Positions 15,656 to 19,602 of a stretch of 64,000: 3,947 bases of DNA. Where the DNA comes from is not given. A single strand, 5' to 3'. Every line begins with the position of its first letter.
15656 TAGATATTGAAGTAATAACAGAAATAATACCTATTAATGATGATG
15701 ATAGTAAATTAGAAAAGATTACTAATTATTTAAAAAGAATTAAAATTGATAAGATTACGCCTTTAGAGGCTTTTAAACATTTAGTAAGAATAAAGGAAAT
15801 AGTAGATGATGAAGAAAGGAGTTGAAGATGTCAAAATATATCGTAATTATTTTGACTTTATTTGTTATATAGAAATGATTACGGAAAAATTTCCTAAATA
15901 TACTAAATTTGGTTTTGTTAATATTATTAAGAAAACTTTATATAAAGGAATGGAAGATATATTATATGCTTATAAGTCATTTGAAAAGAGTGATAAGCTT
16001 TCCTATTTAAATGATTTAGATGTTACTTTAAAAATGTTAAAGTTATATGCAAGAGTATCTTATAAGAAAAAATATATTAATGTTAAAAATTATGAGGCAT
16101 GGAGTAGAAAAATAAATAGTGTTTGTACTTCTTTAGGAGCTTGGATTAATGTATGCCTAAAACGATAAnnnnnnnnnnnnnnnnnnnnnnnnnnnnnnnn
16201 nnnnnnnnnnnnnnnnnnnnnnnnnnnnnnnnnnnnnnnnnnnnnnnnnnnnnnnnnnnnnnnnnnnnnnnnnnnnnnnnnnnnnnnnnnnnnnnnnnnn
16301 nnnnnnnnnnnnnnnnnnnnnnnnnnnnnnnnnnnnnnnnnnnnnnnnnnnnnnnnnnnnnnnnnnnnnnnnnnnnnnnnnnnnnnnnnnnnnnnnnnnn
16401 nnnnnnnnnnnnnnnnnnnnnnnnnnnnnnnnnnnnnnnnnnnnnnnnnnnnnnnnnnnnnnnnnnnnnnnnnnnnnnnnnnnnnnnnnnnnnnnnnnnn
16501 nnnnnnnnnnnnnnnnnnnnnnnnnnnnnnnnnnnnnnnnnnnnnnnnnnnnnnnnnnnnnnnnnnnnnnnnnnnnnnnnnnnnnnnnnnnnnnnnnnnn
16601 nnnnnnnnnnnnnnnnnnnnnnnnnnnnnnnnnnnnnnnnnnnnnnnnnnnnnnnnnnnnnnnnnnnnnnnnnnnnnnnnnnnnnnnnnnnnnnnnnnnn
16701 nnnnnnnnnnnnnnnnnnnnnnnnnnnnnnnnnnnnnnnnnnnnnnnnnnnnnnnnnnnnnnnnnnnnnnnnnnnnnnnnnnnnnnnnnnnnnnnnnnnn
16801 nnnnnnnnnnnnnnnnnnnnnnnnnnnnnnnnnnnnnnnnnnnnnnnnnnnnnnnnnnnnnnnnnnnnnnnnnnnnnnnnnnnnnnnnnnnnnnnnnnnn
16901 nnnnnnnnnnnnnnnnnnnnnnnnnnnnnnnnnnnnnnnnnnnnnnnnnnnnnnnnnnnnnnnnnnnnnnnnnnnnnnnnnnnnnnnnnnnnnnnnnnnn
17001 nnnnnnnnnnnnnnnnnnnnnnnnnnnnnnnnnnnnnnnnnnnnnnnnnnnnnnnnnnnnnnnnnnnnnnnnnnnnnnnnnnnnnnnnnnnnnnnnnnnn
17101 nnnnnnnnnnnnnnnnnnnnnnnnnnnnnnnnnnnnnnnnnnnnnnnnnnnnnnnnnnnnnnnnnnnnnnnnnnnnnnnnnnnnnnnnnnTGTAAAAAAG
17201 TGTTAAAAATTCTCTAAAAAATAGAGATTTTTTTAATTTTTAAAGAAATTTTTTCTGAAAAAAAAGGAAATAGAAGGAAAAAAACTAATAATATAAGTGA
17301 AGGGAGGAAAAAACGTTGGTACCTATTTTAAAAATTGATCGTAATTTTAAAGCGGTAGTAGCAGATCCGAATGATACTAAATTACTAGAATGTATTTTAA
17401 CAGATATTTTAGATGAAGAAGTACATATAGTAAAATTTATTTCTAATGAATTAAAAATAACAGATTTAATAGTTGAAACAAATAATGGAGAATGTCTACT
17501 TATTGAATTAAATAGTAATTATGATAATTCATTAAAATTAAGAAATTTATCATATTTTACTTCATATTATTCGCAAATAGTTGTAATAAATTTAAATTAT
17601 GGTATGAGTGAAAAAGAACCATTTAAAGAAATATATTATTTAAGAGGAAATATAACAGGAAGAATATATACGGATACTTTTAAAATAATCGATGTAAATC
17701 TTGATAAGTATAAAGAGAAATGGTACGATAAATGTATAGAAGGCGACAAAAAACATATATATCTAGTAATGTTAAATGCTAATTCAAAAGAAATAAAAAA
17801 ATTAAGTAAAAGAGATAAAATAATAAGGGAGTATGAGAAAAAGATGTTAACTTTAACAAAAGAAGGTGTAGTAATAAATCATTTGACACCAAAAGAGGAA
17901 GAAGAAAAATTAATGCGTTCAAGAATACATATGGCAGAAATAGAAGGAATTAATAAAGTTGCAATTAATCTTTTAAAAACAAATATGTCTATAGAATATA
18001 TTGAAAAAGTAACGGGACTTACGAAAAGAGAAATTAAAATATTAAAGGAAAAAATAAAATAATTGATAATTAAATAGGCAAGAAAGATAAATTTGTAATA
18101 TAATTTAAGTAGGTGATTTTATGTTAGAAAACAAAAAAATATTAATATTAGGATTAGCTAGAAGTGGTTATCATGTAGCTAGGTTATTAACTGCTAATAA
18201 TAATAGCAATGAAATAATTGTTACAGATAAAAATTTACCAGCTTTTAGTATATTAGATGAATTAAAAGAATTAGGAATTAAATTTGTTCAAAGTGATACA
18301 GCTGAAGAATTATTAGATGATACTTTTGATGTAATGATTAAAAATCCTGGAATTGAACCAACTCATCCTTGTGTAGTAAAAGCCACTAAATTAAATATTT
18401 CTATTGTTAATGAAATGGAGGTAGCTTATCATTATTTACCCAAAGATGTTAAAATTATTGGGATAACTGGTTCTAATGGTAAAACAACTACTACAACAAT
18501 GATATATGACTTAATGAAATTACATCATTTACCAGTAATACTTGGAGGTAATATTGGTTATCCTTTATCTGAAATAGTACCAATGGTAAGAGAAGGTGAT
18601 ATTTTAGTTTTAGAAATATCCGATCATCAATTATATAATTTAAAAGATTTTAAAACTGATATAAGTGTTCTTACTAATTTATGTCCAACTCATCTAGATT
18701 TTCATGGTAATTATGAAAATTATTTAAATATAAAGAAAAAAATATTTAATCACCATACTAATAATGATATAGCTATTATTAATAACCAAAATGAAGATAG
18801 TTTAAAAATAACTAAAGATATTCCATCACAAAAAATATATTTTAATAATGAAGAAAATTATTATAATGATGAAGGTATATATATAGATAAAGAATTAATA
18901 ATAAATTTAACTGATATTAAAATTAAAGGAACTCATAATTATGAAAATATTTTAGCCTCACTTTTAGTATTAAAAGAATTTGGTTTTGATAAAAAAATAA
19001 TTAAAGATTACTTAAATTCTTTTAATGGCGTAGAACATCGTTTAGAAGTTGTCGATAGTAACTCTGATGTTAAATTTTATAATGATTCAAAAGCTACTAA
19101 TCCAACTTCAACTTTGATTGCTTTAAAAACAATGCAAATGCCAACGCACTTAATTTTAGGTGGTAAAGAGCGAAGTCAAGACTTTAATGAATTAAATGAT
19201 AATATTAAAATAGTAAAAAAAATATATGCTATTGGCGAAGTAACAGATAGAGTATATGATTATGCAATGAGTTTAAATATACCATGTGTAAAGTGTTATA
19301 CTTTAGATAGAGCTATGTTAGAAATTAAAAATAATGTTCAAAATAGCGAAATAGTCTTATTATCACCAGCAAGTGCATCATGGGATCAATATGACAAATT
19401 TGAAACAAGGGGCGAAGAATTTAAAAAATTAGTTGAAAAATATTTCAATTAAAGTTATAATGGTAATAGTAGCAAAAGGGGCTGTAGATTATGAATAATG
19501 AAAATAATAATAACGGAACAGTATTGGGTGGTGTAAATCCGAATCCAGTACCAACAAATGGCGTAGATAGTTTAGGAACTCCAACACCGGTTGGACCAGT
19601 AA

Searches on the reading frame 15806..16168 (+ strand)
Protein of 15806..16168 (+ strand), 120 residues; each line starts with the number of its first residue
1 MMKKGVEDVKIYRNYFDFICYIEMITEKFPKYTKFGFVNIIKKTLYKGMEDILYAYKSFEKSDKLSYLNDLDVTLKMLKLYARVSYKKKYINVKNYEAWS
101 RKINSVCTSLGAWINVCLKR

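Call 6: search_protein_families(library=pfam, proteins=[window:15806-16168:+], max_evalue=0.01)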
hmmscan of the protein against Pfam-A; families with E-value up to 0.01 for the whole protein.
window:15806-16168:+ (120 aa): 2 families
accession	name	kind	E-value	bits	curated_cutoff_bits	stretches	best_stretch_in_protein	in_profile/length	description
PF22296.2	bAvd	-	1.9e-16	60.9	40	1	14-116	6-106/107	bAvd-like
PF05635.17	23S_rRNA_IVP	-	0.00023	21.8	33.8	1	7-110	1-104/106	23S rRNA-intervening sequence protein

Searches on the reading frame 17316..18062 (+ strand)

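Call 6: search_protein_families(library=pfam, proteins=[window:17316-18062:+], max_evalue=0.01)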
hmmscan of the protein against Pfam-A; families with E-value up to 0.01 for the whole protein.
window:17316-18062:+ (248 aa): 1 family
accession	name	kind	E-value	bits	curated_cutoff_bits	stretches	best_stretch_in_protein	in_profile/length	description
PF12784.13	PDDEXK_2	-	7.1e-05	23.1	27.4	1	6-181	2-203/229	PD-(D/E)XK nuclease family transposase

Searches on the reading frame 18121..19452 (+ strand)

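Call 6: search_protein_families(library=pfam, proteins=[window:18121-19452:+], max_evalue=0.01)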
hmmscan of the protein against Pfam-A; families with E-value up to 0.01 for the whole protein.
window:18121-19452:+ (443 aa): 4 families
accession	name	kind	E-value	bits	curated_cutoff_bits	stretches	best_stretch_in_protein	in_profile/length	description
PF08245.18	Mur_ligase_M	-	4.2e-31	108.9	24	1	115-283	1-199/200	Mur ligase middle domain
PF02875.26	Mur_ligase_C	-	1.7e-09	39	28.4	1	306-417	1-126/127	Mur ligase, glutamate ligase domain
PF21799.2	MurD-like_N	-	2.1e-06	28.3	27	1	5-96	1-87/88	Mur ligase MurD-like, N-terminal domain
PF02254.24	TrkA_N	-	0.0013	19.5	23.8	1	7-63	1-52/116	TrkA-N domain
